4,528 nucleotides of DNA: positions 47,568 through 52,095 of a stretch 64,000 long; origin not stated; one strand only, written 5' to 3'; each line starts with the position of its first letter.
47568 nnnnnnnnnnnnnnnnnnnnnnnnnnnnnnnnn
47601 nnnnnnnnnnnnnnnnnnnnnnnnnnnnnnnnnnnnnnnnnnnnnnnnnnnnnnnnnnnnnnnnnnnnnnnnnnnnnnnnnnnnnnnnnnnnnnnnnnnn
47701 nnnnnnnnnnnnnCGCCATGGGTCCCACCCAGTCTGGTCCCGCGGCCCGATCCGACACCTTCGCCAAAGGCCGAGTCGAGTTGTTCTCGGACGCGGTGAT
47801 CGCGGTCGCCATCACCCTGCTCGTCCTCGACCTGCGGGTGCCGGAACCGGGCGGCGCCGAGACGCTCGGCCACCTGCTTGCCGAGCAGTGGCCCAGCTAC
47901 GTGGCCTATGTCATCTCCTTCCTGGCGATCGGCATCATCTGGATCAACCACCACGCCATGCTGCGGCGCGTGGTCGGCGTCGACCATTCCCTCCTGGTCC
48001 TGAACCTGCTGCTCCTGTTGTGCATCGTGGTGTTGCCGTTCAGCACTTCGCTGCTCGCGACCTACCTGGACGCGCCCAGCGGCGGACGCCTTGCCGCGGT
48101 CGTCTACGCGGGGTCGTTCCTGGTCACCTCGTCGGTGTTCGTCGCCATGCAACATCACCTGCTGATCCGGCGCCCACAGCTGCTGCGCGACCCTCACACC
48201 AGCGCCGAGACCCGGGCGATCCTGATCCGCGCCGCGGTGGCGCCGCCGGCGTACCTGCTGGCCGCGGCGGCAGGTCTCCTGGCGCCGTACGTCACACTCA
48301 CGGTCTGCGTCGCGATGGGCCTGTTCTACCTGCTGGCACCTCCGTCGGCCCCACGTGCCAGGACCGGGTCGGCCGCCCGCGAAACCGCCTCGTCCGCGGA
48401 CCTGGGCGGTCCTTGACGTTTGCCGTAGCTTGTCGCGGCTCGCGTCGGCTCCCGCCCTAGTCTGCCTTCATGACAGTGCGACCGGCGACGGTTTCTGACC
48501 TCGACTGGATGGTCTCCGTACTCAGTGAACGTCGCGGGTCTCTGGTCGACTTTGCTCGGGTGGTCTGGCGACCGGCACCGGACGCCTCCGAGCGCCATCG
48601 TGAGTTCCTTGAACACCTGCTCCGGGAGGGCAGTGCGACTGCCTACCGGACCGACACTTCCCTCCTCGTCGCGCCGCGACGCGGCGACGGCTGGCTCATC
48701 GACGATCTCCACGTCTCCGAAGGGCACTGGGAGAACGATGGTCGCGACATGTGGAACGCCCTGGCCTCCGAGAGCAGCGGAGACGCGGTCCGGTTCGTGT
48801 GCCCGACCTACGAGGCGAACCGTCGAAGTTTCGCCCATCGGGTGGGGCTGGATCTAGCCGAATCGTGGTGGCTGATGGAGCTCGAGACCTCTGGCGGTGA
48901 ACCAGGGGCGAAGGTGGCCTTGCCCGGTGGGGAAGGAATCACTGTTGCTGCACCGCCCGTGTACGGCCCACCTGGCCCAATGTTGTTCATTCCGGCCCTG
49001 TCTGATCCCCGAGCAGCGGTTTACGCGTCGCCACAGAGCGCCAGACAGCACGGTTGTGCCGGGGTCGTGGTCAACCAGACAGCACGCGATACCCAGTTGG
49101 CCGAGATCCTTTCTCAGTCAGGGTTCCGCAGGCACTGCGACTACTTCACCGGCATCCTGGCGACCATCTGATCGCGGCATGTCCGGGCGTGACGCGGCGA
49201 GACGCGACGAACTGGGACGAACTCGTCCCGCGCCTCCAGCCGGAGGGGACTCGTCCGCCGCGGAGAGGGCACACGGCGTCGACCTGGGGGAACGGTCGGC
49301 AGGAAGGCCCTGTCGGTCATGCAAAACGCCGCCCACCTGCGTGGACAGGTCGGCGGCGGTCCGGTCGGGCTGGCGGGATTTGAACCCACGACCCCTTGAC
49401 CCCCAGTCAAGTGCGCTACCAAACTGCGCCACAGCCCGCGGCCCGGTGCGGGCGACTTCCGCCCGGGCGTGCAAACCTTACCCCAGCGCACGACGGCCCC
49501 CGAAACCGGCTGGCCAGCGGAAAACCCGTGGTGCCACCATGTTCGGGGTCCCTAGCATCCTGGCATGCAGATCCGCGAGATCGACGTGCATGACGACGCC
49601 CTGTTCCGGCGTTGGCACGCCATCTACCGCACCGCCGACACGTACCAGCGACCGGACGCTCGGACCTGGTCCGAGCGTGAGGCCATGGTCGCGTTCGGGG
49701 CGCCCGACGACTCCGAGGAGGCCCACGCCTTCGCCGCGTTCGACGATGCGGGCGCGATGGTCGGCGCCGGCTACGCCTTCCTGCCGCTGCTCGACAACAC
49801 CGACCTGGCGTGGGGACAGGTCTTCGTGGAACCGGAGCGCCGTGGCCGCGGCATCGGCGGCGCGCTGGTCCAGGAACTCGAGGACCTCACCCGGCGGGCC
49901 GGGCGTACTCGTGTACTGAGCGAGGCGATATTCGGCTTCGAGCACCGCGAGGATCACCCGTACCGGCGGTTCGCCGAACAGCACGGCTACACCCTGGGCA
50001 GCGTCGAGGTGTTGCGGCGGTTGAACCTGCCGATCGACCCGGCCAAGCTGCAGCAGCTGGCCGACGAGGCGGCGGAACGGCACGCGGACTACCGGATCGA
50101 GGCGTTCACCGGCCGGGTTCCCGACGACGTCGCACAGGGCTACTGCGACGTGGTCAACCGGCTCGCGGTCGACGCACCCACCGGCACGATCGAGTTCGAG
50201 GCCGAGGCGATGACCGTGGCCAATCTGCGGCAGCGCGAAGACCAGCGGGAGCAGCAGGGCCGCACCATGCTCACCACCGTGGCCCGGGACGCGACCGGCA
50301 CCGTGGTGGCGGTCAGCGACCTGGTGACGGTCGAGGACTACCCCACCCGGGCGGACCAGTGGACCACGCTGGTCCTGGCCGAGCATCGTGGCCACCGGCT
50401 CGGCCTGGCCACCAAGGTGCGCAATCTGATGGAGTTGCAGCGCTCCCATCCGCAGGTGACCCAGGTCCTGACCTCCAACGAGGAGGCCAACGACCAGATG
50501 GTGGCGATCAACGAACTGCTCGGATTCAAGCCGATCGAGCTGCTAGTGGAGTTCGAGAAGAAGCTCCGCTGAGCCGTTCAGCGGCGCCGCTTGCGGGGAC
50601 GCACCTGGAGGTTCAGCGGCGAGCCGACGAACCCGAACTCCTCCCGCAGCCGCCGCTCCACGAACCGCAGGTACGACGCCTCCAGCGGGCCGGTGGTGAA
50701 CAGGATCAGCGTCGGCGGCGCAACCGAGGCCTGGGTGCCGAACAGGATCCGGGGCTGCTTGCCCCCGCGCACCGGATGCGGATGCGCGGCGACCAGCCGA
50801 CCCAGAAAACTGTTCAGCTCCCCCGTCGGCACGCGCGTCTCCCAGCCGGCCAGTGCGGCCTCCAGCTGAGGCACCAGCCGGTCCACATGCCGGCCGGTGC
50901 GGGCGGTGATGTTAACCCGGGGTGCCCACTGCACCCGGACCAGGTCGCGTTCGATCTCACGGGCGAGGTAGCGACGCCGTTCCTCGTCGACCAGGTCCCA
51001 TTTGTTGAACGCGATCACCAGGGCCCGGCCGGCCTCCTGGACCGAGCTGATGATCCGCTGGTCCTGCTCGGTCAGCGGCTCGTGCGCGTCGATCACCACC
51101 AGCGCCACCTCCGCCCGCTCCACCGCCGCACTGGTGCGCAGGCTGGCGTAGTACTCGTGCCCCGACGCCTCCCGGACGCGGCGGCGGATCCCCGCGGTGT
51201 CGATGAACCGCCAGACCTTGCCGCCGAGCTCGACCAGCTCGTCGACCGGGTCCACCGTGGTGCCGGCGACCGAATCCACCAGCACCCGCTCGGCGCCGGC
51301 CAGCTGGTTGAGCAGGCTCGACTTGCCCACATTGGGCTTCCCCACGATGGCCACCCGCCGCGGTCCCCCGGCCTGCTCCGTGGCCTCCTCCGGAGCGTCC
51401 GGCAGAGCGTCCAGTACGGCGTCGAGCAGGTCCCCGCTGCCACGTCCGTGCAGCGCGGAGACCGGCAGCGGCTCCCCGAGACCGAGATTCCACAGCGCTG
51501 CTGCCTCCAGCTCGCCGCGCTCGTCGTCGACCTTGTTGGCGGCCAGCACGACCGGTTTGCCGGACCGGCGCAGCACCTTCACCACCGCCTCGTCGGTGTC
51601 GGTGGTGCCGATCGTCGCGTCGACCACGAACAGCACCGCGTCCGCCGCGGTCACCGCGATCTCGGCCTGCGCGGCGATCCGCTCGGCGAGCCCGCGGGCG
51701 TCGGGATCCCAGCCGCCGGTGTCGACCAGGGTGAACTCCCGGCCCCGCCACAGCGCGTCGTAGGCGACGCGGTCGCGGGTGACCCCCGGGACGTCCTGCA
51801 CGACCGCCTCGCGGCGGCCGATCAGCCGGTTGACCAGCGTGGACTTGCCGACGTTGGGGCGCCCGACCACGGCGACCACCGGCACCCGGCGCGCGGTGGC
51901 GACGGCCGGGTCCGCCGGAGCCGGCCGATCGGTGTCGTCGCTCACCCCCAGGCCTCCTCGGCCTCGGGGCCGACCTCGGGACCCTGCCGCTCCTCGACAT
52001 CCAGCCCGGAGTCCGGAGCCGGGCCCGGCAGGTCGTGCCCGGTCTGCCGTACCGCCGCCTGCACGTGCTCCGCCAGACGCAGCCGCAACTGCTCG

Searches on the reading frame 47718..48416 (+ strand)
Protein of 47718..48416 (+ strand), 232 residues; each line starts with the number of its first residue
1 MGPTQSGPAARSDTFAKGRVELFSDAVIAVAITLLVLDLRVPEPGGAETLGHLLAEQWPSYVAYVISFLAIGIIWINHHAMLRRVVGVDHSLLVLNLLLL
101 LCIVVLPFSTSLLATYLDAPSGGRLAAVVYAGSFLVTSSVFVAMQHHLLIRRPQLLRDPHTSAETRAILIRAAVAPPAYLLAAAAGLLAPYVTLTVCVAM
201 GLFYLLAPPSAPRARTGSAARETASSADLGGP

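Call 5: search_protein_families(library=pfam, proteins=[window:47718-48416:+])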
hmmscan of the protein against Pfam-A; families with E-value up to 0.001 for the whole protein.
window:47718-48416:+ (232 aa): 1 family
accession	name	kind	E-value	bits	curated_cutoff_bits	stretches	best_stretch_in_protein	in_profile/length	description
PF06736.16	TMEM175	-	2.9e-30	105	25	1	19-107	1-88/88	Endosomal/lysosomal potassium channel TMEM175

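Call 6: search_protein_families(library=ncbifam, proteins=[window:47718-48416:+])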
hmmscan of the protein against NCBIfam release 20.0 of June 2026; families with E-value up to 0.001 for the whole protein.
window:47718-48416:+ (232 aa): 0 families

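Call 46: search_solved_structures(query=window:47718-48416:+, max_evalue=0.001, show_alignments=2)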
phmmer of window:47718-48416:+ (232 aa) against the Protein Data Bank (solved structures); distinct sequences matched with E-value up to 0.001: 4.
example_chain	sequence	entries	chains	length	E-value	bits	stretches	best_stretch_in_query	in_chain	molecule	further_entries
5vre_A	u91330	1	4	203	3.2e-34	122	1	16-206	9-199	Putative integral membrane protein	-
6w8n_A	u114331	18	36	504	2.2e-23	86.5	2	14-190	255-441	Endosomal/lysosomal potassium channel TMEM175 | Endosomal/lysosomal proton channel TMEM175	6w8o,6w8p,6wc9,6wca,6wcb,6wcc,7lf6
6hd8_B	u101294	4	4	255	5.1e-08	36.3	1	18-125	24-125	TMEM175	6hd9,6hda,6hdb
6hdc_B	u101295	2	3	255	2.7e-07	33.9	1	18-125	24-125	TMEM175 | Uncharacterized protein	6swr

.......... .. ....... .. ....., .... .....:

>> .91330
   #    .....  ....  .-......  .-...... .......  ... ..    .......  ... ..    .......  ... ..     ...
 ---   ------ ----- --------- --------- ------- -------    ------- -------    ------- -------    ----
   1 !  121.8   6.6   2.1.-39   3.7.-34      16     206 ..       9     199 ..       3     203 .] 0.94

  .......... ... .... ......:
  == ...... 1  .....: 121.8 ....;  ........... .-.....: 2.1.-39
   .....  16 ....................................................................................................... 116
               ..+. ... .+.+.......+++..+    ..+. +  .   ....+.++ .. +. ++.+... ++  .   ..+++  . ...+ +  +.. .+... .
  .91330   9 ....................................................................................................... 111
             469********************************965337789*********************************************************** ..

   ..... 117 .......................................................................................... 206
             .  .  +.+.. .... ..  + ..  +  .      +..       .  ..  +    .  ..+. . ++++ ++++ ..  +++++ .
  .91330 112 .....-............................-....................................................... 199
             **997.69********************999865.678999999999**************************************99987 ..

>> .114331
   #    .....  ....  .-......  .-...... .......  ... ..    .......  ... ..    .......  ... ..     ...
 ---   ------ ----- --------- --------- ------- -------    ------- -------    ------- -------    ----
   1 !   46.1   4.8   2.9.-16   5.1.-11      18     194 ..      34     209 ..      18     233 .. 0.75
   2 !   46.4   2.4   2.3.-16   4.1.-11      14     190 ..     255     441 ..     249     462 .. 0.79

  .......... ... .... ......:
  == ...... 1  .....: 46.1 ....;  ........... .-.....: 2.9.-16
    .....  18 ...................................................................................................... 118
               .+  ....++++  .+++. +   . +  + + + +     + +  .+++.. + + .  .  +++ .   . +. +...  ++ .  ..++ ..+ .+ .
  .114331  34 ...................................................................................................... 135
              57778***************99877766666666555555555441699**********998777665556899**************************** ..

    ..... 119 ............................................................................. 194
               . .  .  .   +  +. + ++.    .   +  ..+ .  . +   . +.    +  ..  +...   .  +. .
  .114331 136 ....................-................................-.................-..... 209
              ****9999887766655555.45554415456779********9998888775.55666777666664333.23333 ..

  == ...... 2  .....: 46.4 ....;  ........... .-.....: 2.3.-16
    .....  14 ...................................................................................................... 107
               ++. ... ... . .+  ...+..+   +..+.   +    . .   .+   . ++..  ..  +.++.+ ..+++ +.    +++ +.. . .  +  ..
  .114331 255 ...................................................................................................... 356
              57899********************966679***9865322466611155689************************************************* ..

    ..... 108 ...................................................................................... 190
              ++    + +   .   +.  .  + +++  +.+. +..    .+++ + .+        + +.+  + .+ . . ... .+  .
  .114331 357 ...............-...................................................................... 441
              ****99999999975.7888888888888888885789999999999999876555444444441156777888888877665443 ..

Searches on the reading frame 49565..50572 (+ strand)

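Call 62: search_protein_families(library=pfam, proteins=[window:49565-50572:+], max_evalue=0.01)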
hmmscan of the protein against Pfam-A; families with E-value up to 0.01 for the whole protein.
window:49565-50572:+ (335 aa): 5 families
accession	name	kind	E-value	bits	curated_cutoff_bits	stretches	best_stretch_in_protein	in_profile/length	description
PF00583.31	Acetyltransf_1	-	2.2e-10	41.3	20.7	1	18-118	5-98/116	Acetyltransferase (GNAT) family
PF13508.13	Acetyltransf_7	-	2.7e-09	37.7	27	1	53-143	3-83/84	Acetyltransferase (GNAT) domain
PF13673.13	Acetyltransf_10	-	0.00071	20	23.6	1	31-112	9-83/128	Acetyltransferase (GNAT) domain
PF14542.12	Acetyltransf_CG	-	0.0024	18.4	30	1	80-114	24-58/80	GCN5-related N-acetyl-transferase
PF13523.12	Acetyltransf_8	-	0.0032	17.5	27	0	273-324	90-140/145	Acetyltransferase (GNAT) domain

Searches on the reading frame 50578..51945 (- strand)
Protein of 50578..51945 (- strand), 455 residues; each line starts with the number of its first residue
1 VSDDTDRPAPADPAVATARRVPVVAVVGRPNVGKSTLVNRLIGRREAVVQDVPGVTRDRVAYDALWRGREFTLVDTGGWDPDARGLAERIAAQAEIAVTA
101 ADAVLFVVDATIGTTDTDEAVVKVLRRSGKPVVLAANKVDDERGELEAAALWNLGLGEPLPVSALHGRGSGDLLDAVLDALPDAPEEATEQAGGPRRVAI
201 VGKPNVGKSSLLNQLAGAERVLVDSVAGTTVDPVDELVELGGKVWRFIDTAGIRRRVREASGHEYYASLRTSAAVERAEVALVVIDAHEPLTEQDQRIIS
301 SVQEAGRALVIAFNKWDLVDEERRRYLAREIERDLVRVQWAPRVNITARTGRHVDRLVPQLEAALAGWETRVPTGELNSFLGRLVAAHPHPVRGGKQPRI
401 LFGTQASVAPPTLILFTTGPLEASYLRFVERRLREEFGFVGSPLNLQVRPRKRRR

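Call 62: search_protein_families(library=pfam, proteins=[window:50578-51945:-], max_evalue=0.01)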
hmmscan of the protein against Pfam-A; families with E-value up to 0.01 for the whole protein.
window:50578-51945:- (455 aa): 31 families (the best 25 are shown)
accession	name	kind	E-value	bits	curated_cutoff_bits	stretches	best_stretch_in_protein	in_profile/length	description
PF01926.29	MMR_HSR1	-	1.6e-53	180.1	21.9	2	24-138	2-113/113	50S ribosome-binding GTPase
PF02421.24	FeoB_N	-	1.8e-28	99.5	27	2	197-358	2-153/156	Ferrous iron transport protein B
PF14714.11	KH_dom-like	-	1.8e-23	83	27.3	1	371-449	1-81/81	KH-domain-like of EngA bacterial GTPase enzymes, C-terminal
PF00009.33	GTP_EFTU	-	3.2e-22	79.5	26.5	2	260-359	76-180/188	Elongation factor Tu GTP binding domain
PF00350.29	Dynamin_N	-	6.6e-14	52.7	27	2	198-232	1-34/168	Dynamin family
PF03193.22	RsgA_GTPase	-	1.2e-12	48.4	30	0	23-52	108-137/174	RsgA GTPase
PF04548.22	AIG1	-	1.6e-11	44.4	27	1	25-127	4-109/212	AIG1 family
PF08477.19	Roc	-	2.1e-08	34.8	27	1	24-140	2-119/119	Ras of Complex, Roc, domain of DAPkinase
PF13671.12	AAA_33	-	2e-07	31.8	27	1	23-142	1-109/143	AAA domain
PF09439.16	SRPRB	-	3.3e-07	30.3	25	1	21-128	3-103/178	Signal recognition particle receptor beta subunit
PF13191.12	AAA_16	-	4.2e-07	31.1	32.6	0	192-325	21-150/167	AAA ATPase domain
PF00071.28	Ras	-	4.4e-07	30.1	21.6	1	198-357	2-152/162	Ras family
PF03308.22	MeaB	-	1.6e-05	24.5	23.1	0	187-235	25-73/273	Methylmalonyl Co-A mutase-associated GTPase MeaB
PF00005.33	ABC_tran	-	5.6e-05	24.2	25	0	197-226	13-42/137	ABC transporter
PF13401.12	AAA_22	-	0.00012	22.8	27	0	23-57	7-33/130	AAA domain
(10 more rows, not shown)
